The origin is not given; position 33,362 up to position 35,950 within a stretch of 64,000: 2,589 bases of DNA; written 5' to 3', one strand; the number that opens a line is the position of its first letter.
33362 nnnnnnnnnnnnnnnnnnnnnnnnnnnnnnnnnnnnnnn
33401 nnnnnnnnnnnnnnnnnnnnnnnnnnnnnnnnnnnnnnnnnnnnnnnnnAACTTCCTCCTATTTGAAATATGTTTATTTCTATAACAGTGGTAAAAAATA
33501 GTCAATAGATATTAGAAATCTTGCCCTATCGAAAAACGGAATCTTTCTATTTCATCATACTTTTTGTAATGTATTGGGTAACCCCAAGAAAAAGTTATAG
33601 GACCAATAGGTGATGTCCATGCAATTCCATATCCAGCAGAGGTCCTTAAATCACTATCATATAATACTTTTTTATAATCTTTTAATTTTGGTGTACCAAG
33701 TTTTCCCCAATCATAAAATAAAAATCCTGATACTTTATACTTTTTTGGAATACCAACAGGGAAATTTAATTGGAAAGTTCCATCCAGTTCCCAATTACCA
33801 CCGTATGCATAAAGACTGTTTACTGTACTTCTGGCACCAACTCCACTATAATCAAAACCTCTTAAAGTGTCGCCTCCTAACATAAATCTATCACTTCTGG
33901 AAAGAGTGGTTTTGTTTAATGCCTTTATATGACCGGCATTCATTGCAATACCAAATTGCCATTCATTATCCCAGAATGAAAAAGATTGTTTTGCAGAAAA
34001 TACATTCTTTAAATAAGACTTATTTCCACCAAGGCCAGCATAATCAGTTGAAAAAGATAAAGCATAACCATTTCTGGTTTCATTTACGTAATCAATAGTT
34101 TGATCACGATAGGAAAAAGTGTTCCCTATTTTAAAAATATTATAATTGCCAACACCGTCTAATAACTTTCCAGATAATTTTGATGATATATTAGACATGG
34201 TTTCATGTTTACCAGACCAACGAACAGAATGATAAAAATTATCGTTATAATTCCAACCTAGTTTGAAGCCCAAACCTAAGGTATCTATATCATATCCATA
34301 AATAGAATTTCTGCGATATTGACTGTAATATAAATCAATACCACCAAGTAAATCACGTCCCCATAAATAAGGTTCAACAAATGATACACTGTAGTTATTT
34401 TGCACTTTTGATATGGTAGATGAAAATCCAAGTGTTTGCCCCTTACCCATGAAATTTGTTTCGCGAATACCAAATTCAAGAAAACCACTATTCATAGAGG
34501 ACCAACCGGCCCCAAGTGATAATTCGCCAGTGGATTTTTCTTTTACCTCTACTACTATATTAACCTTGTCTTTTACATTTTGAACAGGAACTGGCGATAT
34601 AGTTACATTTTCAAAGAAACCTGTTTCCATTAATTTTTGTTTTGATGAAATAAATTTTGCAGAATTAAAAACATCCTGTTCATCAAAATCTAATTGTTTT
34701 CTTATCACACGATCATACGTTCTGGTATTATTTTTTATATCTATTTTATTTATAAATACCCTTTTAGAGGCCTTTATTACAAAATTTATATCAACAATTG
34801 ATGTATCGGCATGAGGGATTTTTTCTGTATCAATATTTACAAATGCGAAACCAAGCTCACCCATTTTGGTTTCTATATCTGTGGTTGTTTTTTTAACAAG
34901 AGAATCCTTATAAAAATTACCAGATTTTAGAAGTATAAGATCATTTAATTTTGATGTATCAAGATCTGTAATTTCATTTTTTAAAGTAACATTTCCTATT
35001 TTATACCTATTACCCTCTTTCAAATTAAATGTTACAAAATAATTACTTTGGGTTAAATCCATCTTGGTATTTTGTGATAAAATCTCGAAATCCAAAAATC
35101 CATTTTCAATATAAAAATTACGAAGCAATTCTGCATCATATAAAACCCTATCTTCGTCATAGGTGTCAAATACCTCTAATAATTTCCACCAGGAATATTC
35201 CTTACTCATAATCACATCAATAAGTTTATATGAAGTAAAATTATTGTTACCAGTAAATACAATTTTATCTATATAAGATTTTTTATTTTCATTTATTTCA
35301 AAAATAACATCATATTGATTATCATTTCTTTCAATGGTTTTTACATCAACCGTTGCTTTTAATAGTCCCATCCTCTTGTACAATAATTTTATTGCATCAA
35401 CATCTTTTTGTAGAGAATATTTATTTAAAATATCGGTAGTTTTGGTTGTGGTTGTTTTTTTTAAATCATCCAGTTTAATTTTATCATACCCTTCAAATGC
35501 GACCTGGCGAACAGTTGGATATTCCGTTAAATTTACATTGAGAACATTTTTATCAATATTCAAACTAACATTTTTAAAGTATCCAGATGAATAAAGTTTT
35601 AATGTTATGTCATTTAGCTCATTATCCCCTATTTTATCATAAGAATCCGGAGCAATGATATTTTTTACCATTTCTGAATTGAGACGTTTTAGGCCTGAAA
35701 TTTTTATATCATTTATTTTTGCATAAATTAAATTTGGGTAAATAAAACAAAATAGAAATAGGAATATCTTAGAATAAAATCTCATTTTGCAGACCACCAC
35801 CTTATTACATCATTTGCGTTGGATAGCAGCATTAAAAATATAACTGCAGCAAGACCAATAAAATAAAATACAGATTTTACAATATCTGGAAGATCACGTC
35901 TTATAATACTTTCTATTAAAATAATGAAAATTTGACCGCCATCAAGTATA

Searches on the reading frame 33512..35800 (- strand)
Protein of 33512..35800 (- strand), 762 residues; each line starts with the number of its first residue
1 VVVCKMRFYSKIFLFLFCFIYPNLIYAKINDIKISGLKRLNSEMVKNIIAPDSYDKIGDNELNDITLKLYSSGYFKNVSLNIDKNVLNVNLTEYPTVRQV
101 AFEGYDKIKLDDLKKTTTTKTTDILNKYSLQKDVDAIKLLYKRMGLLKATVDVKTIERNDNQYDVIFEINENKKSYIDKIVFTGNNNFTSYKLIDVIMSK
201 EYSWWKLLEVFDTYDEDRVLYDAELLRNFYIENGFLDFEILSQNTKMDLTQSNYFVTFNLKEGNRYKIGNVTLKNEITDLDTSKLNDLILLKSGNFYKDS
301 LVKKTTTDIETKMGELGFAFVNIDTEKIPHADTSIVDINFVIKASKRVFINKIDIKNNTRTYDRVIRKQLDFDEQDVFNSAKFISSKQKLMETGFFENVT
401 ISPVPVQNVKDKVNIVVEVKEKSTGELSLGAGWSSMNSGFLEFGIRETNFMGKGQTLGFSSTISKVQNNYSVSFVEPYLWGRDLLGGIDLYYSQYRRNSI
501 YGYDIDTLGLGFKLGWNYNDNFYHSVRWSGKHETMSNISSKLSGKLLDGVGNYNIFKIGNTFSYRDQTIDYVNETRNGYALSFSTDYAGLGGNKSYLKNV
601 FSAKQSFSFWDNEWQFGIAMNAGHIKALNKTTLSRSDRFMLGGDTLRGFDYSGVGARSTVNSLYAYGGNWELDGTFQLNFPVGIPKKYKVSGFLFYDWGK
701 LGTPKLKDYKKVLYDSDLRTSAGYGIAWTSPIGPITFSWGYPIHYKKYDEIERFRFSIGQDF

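Call 41: search_protein_families(library=ncbifam, proteins=[window:33512-35800:-], max_evalue=1e-10)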
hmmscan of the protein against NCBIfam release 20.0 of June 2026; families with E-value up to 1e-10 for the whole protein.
window:33512-35800:- (762 aa): 3 families
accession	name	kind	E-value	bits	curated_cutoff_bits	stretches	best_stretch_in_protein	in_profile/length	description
TIGR03303.1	OM_YaeT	equivalog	5.1e-186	620.3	297.15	1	28-762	2-741/741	outer membrane protein assembly factor BamA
NF008287.0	PRK11067.1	subfamily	4.4e-75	253.6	1181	1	28-658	25-671/802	outer membrane protein assembly factor BamA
NF047950.2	ATportTamA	equivalog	1.9e-25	89.5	625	1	341-762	175-569/569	autotransporter assembly complex protein TamA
